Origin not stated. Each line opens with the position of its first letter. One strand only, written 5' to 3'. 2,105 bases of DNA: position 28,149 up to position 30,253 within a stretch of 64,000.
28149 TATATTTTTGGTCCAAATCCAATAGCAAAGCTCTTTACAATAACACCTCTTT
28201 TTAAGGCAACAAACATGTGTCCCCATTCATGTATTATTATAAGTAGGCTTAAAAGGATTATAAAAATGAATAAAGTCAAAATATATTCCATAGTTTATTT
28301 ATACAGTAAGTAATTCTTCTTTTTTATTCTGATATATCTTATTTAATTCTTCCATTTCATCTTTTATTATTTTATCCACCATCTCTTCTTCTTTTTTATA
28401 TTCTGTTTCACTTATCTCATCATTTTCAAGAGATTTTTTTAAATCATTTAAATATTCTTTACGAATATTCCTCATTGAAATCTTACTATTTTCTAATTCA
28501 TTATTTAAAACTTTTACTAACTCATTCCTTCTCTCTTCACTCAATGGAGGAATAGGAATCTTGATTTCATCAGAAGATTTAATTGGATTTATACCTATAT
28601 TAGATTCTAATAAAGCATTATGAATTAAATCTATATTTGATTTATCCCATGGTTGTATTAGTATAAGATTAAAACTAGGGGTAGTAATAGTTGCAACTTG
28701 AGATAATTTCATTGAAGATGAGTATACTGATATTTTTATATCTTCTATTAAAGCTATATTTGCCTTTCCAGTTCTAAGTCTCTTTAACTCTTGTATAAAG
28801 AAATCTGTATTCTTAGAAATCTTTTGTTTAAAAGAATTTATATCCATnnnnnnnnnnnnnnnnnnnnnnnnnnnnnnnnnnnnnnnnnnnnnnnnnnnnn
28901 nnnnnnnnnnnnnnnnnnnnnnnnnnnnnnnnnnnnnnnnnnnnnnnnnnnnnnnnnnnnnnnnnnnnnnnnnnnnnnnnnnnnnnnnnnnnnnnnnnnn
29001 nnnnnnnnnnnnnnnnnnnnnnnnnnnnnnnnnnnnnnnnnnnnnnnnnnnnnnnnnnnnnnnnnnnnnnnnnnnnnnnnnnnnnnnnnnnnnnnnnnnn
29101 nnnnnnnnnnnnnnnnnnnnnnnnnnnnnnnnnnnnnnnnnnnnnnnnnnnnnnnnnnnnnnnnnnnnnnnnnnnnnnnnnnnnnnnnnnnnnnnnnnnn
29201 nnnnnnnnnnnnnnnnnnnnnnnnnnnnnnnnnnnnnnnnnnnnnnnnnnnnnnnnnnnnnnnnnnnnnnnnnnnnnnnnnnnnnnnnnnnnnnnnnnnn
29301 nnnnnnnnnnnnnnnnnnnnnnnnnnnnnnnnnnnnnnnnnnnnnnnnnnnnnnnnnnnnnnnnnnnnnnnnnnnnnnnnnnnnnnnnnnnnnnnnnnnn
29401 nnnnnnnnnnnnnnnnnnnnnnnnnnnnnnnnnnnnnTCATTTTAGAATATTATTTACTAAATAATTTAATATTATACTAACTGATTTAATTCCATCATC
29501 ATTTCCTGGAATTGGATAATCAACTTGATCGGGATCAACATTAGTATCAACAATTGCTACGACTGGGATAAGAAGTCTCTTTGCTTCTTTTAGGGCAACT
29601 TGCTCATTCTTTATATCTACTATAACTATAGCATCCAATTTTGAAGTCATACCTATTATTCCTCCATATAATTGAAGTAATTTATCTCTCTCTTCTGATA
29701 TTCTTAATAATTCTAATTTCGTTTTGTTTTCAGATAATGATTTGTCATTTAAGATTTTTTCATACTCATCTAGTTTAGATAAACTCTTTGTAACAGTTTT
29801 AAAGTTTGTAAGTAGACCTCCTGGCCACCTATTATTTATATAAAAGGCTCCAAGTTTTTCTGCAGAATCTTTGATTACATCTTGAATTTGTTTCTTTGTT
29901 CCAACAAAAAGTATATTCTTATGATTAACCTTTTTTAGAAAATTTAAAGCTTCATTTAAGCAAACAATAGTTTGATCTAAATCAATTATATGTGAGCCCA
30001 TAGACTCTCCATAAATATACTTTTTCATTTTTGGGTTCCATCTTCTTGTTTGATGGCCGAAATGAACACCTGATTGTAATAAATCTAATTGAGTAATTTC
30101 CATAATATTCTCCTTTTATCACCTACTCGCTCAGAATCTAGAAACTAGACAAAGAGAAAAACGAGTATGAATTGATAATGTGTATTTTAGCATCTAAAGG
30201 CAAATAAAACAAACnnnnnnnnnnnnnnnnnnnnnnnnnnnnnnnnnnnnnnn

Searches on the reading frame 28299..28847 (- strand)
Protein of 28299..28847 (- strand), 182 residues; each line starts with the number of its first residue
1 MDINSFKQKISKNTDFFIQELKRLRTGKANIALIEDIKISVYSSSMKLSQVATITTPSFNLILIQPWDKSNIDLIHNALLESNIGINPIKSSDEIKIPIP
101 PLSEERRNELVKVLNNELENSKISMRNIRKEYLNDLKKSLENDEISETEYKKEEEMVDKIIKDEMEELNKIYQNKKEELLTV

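Call 81: search_protein_families(library=pfam, proteins=[window:28299-28847:-], max_evalue=0.001)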
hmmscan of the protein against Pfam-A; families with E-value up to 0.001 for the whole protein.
window:28299-28847:- (182 aa): 1 family
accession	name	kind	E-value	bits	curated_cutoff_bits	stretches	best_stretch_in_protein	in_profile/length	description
PF01765.24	RRF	-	2.3e-47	161.3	29.7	1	19-180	3-164/164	Ribosome recycling factor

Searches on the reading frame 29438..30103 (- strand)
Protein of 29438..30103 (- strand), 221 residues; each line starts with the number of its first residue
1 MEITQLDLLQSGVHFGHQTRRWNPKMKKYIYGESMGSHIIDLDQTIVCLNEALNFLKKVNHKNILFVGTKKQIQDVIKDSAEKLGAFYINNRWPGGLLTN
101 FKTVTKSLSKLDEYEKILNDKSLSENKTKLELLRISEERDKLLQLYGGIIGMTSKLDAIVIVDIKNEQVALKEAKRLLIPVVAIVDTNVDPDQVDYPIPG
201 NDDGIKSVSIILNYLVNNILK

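Call 81: search_protein_families(library=pfam, proteins=[window:29438-30103:-], max_evalue=0.001)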
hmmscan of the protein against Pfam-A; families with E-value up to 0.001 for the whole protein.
window:29438-30103:- (221 aa): 1 family
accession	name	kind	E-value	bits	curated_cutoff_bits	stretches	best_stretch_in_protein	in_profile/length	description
PF00318.25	Ribosomal_S2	-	4.1e-80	268.5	26.1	1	8-219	1-213/216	Ribosomal protein S2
